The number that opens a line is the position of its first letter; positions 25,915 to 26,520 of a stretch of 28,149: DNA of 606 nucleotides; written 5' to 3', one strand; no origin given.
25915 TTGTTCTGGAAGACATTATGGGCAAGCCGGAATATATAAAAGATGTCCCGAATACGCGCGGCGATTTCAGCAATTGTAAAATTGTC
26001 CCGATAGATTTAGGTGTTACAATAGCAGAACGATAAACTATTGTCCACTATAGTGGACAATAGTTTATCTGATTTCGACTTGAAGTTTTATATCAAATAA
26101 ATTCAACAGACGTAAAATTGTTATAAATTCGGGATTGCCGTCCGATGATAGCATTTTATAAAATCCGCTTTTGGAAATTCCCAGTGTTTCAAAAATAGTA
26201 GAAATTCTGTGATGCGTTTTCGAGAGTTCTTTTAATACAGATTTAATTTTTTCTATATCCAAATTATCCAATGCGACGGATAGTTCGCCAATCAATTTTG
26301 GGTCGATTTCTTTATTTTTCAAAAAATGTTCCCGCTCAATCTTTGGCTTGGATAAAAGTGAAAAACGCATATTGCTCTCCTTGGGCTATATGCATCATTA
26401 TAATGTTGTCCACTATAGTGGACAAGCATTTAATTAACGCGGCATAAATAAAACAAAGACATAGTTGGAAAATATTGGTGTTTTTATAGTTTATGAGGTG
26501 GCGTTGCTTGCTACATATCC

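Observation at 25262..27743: Array of single-gene modules each bracketed by an identical 20-bp perfect palindrome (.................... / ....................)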

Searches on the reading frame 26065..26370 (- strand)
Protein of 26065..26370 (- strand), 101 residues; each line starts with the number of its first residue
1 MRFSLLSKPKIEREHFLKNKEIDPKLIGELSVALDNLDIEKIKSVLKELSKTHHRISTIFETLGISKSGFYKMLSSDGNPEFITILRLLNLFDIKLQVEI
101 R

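Call 9: search_protein_families(library=pfam, proteins=[window:26065-26370:-], max_evalue=0.01)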
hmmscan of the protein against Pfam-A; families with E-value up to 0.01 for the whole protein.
window:26065-26370:- (101 aa): 1 family
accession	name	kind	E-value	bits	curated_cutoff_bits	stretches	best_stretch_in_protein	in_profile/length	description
PF21716.3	dnstrm_HI1420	-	5.8e-08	32.9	27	1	26-99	17-89/90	Probable addiction module antidote protein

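Call 19: find_homologous_proteins(query=window:26065-26370:-, max_evalue=0.001)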
Query window:26065-26370:- (101 aa): 41 proteins with E <= 0.001 among 45 candidates.
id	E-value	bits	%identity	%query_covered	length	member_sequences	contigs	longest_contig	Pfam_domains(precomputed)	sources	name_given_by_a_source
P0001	4.8e-56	205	100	100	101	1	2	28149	PF21716.4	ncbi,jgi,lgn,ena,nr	ncbi:MAG: hypothetical protein FWE17_00595 [Alphaproteobacteria bacterium]|nr:hypothetical protein [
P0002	1.7e-47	177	86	100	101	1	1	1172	PF21716.4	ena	-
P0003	4.2e-46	173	82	100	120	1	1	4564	PF21716.4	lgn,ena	-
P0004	7.9e-46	172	84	100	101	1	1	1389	PF21716.4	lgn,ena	-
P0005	1.0e-44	168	78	100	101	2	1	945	PF21716.4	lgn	-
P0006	4.8e-44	166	79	100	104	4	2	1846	PF21716.4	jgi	-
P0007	7.7e-44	166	79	100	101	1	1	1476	PF21716.4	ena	-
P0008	9.7e-44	165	74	100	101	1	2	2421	PF21716.4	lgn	-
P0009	1.0e-43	165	80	100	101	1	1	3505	PF21716.4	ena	-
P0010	3.6e-43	163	77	100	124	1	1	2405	-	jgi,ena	-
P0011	6.9e-43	163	79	100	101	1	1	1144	PF21716.4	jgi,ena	-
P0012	4.9e-42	160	77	100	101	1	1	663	PF21716.4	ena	-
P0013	1.6e-41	158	75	100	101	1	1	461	PF21716.4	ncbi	-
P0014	2.6e-41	157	76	100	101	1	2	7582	PF21716.4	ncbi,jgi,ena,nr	ncbi:MAG: hypothetical protein FWC51_00755 [Proteobacteria bacterium]|nr:hypothetical protein [Pseud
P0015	2.7e-41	157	74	100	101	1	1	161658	PF21716.4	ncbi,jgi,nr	ncbi:MAG: hypothetical protein LBD50_01645 [Rickettsiales bacterium]|jgi:DNA-binding phage protein|n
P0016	3.5e-41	157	78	100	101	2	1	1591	PF21716.4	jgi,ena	-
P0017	5.3e-41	156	77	100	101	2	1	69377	PF21716.4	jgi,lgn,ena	-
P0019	8.7e-41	156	77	100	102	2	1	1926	PF21716.4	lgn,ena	-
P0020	1.9e-40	155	76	100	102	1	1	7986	PF21716.4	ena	-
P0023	4.3e-40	154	73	100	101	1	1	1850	PF21716.4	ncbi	-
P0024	5.1e-40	153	77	100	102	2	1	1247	PF21716.4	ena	-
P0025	1.9e-39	152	75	100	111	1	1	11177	PF21716.4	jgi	jgi:DNA-binding phage protein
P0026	3.7e-39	151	75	100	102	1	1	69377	PF21716.4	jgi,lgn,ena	-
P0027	3.8e-38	147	78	96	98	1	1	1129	PF21716.4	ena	-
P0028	4.6e-38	147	74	100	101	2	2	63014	PF21716.4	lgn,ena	-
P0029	2.8e-37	145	73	97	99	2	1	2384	PF21716.4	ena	-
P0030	6.4e-37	143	71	100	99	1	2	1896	PF21716.4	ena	-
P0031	9.6e-37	143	74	100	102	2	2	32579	PF21716.4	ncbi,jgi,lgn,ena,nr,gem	ncbi:MAG: hypothetical protein FWE64_03305 [Alphaproteobacteria bacterium]|nr:hypothetical protein [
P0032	5.2e-36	141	71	100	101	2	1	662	PF21716.4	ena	-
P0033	6.4e-36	140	69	100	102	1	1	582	PF21716.4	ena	-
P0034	1.0e-35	140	82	84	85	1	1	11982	PF21716.4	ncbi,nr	ncbi:MAG: hypothetical protein FWG39_02925 [Alphaproteobacteria bacterium]|nr:hypothetical protein [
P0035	1.9e-35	139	74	100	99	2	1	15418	PF21716.4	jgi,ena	-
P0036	5.2e-35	137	70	96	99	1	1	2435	PF21716.4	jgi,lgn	jgi:DNA-binding phage protein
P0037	3.1e-34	135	71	100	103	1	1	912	PF21716.4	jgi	jgi:DNA-binding phage protein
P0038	1.6e-32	129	69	98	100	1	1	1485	PF21716.4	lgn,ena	-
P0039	1.8e-32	129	67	98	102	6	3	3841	PF21716.4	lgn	-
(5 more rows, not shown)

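Call 20: find_encoding_contigs(protein=P0015, flank=10000, max_places=3)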
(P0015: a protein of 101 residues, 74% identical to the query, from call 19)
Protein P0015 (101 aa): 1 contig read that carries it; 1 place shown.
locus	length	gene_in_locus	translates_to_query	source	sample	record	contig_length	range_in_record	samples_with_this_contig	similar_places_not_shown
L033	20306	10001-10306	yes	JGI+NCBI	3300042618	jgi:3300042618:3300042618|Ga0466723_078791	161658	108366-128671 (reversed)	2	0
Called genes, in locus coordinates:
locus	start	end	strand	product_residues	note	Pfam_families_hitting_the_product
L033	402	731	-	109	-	-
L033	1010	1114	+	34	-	-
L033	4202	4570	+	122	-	-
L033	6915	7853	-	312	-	-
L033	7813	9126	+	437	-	-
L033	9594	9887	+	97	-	-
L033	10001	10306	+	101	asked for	PF21716:dnstrm_HI1420 (weak)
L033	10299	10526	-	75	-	-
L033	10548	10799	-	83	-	-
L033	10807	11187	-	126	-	-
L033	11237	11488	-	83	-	-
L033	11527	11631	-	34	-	-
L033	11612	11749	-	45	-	-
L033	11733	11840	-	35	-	-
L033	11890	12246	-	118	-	-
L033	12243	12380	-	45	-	-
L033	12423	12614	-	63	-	-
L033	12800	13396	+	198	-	-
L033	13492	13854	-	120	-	-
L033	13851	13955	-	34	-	-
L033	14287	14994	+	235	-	PF00106:adh_short, PF01370:Epimerase (weak), PF08659:KR, PF13561:adh_short_C2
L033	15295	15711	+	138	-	-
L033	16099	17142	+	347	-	PF04613:LpxD, PF24894:Hexapep_GlmU (faint), PF14602:Hexapep_2 (faint), PF25087:GMPPB_C, PF25084:LbH_EIF2B (weak), PF00132:Hexapep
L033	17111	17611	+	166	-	PF22817:ApeP-like, PF07977:FabA, PF22818:ApeI-like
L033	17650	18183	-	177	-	-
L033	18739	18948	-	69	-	-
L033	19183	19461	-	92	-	-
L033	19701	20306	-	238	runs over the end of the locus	-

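Call 21: find_encoding_contigs(protein=P0017, flank=10000, max_places=3)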
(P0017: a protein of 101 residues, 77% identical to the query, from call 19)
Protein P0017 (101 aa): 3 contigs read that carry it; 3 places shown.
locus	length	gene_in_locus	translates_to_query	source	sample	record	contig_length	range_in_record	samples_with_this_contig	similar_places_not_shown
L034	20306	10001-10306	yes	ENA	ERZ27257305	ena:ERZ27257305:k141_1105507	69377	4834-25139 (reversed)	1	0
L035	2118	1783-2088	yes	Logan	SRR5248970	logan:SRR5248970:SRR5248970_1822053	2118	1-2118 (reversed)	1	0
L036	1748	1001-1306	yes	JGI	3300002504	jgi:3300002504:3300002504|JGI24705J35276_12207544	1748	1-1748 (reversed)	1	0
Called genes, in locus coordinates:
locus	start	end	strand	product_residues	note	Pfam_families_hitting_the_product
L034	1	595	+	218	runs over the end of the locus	-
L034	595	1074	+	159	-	-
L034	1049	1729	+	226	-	PF03099:BPL_LplA_LipB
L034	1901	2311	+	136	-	-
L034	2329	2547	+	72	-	-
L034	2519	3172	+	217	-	PF05396:Phage_T7_Capsid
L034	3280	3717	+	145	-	-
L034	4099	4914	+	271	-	PF19821:Phage_capsid_2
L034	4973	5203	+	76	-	-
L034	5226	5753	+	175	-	-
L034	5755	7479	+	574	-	-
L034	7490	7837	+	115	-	-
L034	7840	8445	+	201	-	-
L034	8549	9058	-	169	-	-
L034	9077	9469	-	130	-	-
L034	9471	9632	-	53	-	-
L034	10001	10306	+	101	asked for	PF21716:dnstrm_HI1420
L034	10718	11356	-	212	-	-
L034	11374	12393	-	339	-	PF12844:HTH_19 (faint), PF13443:HTH_26, PF13560:HTH_31 (weak), PF01381:HTH_3, PF13560:HTH_31 (weak)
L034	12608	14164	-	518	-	PF00772:DnaB, PF13481:AAA_25, PF03796:DnaB_C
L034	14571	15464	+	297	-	PF22530:Terminase-T7_RNaseH-like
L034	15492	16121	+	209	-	PF04233:Phage_Mu_F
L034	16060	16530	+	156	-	-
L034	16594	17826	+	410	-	PF12236:Head-tail_con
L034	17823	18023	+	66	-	PF25181:Phage_Bbp19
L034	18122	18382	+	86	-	-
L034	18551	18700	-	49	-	PF13978:DUF4223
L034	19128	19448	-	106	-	PF02021:UPF0102, PF08378:NERD (weak)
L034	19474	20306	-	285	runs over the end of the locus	-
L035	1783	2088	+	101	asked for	PF21716:dnstrm_HI1420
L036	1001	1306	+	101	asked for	PF21716:dnstrm_HI1420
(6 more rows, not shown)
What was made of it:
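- Some loci lie within prophage-like DNA (L034; call 21).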

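Call 22: find_encoding_contigs(protein=P0028, flank=10000, max_places=3)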
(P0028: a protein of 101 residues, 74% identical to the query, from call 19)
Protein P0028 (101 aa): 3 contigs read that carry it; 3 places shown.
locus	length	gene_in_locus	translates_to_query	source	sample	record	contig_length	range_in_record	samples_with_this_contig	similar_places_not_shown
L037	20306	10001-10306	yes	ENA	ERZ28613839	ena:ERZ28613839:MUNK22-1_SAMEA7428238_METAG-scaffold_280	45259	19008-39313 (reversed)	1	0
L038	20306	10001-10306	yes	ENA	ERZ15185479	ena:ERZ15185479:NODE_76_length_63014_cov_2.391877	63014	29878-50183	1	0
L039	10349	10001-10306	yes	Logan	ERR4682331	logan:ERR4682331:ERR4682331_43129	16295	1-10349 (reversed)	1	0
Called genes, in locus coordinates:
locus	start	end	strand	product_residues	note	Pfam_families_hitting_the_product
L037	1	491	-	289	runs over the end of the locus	PF00248:Aldo_ket_red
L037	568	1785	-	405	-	PF00691:OmpA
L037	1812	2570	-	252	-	-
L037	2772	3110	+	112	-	PF01250:Ribosomal_S6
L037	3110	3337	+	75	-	PF01084:Ribosomal_S18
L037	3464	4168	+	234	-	PF01281:Ribosomal_L9_N, PF03948:Ribosomal_L9_C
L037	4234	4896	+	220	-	PF11967:RecO_N, PF02565:RecO_C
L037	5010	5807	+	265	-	PF13462:Thioredoxin_4, PF13098:Thioredoxin_2, PF01323:DSBA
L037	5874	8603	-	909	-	PF02739:5_3_exonuc_N, PF01367:5_3_exonuc, PF01612:DNA_pol_A_exo1, PF00476:DNA_pol_A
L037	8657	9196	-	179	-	PF13505:OMP_b-brl (weak)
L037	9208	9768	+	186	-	PF01195:Pept_tRNA_hydro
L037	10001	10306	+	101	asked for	PF21716:dnstrm_HI1420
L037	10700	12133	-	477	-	PF09479:Flg_new (weak)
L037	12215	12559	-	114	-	-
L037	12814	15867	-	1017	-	-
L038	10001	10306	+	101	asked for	PF21716:dnstrm_HI1420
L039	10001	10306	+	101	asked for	PF21716:dnstrm_HI1420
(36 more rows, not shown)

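Call 28: find_related_loci(query=A1, collection=metagenome_contigs, flank=6000)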
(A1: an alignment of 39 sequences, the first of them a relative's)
Query A1 (101 aa) in metagenome_contigs; peptide patterns used: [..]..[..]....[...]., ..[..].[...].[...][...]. (x = any residue, [..] = any of these).
204 stretches matched a pattern; 48 encode a relative of the query (tblastn E <= 1e-3); 48 distinct loci.
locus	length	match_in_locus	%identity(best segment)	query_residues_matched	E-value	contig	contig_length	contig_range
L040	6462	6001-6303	84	1-101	1e-52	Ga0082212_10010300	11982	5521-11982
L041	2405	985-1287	77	1-101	2e-50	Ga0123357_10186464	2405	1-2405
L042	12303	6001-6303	77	1-101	2e-49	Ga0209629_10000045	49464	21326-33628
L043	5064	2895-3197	76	1-101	2e-49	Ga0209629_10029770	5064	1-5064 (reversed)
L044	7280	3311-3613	76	1-101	2e-49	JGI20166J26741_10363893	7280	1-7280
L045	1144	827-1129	79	1-101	3e-51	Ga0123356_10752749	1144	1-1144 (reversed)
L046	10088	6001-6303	77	1-101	3e-48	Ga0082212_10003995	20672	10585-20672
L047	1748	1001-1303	77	1-101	1e-48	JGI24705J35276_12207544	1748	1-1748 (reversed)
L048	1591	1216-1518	78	1-101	5e-49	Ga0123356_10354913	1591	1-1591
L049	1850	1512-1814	73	1-101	4e-48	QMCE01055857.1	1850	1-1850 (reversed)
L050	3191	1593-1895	76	1-101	4e-47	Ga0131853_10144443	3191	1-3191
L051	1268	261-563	77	1-101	1e-48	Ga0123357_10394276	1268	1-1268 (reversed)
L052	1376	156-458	75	1-101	3e-47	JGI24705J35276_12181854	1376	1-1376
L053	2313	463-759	71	1-101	1e-43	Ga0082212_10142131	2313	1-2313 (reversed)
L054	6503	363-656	73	4-101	2e-43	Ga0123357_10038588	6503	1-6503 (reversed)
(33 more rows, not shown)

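Call 33: search_solved_structures(query=A1, max_evalue=1, show_alignments=2)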
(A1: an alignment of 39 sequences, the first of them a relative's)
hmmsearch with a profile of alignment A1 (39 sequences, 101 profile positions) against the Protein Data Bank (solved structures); distinct sequences matched with E-value up to 1: 2.
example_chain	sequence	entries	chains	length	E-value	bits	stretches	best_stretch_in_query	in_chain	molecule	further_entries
7olc_Lh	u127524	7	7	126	0.16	15.7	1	14-66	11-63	Dolichyl-diphosphooligosaccharide--protein glycotransferase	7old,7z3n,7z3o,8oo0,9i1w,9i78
6eml_r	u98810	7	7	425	0.62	13.8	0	55-88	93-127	Serine/threonine-protein kinase RIO2 | non-specific serine/threonine protein kinase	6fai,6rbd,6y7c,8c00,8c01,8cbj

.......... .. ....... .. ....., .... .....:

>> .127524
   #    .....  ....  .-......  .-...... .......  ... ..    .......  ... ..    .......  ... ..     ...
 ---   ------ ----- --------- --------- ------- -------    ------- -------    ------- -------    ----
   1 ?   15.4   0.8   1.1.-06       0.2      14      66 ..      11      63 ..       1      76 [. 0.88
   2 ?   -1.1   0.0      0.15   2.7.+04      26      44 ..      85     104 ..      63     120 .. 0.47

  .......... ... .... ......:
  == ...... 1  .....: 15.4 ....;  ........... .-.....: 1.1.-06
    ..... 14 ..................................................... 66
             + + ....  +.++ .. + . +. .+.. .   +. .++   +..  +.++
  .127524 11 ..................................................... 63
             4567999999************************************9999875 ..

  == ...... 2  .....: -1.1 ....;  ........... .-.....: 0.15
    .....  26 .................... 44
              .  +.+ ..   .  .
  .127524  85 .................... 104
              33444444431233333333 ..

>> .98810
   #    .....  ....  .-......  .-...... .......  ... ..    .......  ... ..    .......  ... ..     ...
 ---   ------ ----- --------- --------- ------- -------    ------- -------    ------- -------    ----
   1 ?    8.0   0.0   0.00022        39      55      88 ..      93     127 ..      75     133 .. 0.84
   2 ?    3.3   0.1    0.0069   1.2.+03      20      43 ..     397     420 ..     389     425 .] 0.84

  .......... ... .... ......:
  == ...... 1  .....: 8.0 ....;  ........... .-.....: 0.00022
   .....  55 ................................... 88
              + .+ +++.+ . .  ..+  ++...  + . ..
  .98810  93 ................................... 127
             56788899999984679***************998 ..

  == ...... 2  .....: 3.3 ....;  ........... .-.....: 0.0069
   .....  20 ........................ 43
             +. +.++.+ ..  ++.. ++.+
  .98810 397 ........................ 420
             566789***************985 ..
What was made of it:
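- Tried and rejected: PDB by sequence with the HTH profile: no hits (call 33).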

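Call 34: search_protein_families(library=ncbifam, proteins=[window:26065-26370:-], max_evalue=0.01)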
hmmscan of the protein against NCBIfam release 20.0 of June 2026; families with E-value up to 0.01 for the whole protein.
window:26065-26370:- (101 aa): 1 family
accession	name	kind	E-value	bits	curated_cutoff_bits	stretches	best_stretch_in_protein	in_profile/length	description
TIGR02684.1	dnstrm_HI1420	hypoth_equivalog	3.3e-07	30.4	53.7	1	31-98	22-88/89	addiction module antidote protein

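Call 40: predict_structure(alignment_id=A1)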
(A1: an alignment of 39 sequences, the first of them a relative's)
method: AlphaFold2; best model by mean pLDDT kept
length: 101 residues; sequences in the alignment: 39
mean_pLDDT: 74.1   pTM: 0.62
mean pLDDT of the five models: 74.1, 73.6, 72.9, 70.1, 70.0
residues with pLDDT >= 90: 2; 70-90: 69; 50-70: 16; < 50: 14
segments of 3 or more residues with pLDDT < 50: 9-12, 14-18
pLDDT, mean of each block of 10 residues (from residue 1): 50 48 80 86 87 74 83 86 82 69 46
secondary structure, 60 per line:
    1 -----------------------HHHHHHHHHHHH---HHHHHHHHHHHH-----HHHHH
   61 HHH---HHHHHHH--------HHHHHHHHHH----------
elements in order: H24-35 H39-50 H56-63 H67-73 H82-91

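Call 44: find_encoding_contigs(protein=P0026, flank=10000, max_places=2)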
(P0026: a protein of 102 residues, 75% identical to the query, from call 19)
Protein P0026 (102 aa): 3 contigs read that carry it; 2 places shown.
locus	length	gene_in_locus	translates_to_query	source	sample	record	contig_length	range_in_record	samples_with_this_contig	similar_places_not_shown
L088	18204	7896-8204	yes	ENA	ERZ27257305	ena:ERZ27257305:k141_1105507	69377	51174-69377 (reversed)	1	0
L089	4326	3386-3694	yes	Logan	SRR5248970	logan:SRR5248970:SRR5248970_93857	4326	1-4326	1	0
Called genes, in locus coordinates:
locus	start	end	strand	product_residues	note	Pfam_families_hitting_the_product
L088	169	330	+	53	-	-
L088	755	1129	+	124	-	PF14534:DUF4440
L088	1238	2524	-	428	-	PF00587:tRNA-synt_2b, PF03129:HGTP_anticodon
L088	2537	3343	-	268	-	PF01553:Acyltransferase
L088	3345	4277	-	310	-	PF00765:Autoind_synth (weak), PF13444:Acetyltransf_5, PF21926:FeeM (faint)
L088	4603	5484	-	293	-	PF13406:SLT_2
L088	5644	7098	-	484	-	PF17251:Pom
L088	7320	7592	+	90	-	-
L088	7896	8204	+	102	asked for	PF21716:dnstrm_HI1420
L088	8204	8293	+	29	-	-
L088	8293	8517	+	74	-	-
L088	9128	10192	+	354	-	PF02504:FA_synthesis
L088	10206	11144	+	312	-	PF00108:Thiolase_N, PF08545:ACP_syn_III, PF08541:ACP_syn_III_C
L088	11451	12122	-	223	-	-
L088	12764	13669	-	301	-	-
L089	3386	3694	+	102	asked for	PF21716:dnstrm_HI1420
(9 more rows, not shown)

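Call 45: fold_search(model_id=the predicted structure, library=pdb)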
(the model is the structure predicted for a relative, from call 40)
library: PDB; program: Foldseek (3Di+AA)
matches with E <= 10: 111; with E <= 0.001: 0
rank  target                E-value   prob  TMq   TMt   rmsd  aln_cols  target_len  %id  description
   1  8ezt_C                2.8e-01  0.92  0.39  0.50   3.8        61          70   16  Crystal structure of HipB(Lp) from Legionella pneumophila (released 2023-09-27)
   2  4z5h_A                4.9e-01  0.98  0.48  0.63   2.4        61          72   10  HipB(S29A)-O2 20mer complex (released 2016-07-06)
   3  2wiu_B                5.7e-01  0.96  0.48  0.63   3.7        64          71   11  Mercury-modified bacterial persistence regulator hipBA (released 2009-07-28)
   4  2wiu_D                5.7e-01  0.95  0.47  0.62   2.9        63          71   11  Mercury-modified bacterial persistence regulator hipBA (released 2009-07-28)
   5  8ezt_A                6.0e-01  0.82  0.38  0.50   3.6        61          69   16  Crystal structure of HipB(Lp) from Legionella pneumophila (released 2023-09-27)
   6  8ezt_B                6.4e-01  0.77  0.38  0.49   3.8        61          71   16  Crystal structure of HipB(Lp) from Legionella pneumophila (released 2023-09-27)
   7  3dnv_B                7.1e-01  0.95  0.47  0.63   2.5        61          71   11  MDT Protein (released 2009-01-27)
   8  4yg1_A                7.9e-01  0.93  0.47  0.61   2.5        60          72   12  HipB-O1-O2 complex/P21212 crystal form (released 2015-07-29)
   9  4pu7_A                8.8e-01  0.90  0.46  0.60   2.8        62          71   13  Shewanella oneidensis Toxin Antitoxin System Antitoxin Protein HipB Resolution 1.85 (released 2014-08-06)
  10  5k98_B                9.3e-01  0.91  0.47  0.62   2.5        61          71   11  Structure of HipA-HipB-O2-O3 complex (released 2016-06-22)
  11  4pu7_B                1.2e+00  0.85  0.46  0.65   2.7        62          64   13  Shewanella oneidensis Toxin Antitoxin System Antitoxin Protein HipB Resolution 1.85 (released 2014-08-06)
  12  2ofy_A                1.2e+00  0.75  0.40  0.47   2.9        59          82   19  Crystal structure of putative XRE-family transcriptional regulator from Rhodococcus sp. (released 2007-01-16)
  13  3qq6_A                1.4e+00  0.80  0.43  0.58   2.6        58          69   19  The N-terminal DNA binding domain of SinR from Bacillus subtilis (released 2011-06-15)
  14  3kxa_A                1.4e+00  0.30  0.38  0.31  12.2       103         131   14  Crystal Structure of NGO0477 from Neisseria gonorrhoeae (released 2010-01-19)
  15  3kxa_B                1.6e+00  0.28  0.38  0.31  12.1       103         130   14  Crystal Structure of NGO0477 from Neisseria gonorrhoeae (released 2010-01-19)
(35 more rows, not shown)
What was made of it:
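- On XRE-fold dimeric repressor: Top PDB fold hits are HipB, C.AhdI and SinR with probability up to 0.98, although E-values are weak (calls 40, 45).
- Closest known: HipB, SinR, 434/P22-type repressors and R-M controller. Same: These are the best structural matches (call 45).
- Its best PDB fold matches are HipB, C.AhdI and SinR, which are operator-binding XRE dimers (calls 40, 45).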

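Call 48: search_protein_families(library=phrogs, proteins=[window:26065-26370:-], max_evalue=0.01)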
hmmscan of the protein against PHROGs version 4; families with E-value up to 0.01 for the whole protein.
window:26065-26370:- (101 aa): 2 families
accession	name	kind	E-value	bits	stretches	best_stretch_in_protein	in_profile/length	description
phrog_4268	-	transcription regulation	2.7e-09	38.1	1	30-99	24-92/96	transcriptional repressor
phrog_23755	-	unknown function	0.0087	17.3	0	47-81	13-47/63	-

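Call 49: search_protein_families(library=padloc, proteins=[window:26065-26370:-], max_evalue=0.01)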
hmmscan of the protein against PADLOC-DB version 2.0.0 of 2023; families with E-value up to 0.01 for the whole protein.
window:26065-26370:- (101 aa): 1 family
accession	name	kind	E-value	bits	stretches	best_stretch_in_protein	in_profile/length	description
PDLC01858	CARF3--CARF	-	0.0073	14.2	1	12-75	122-179/204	-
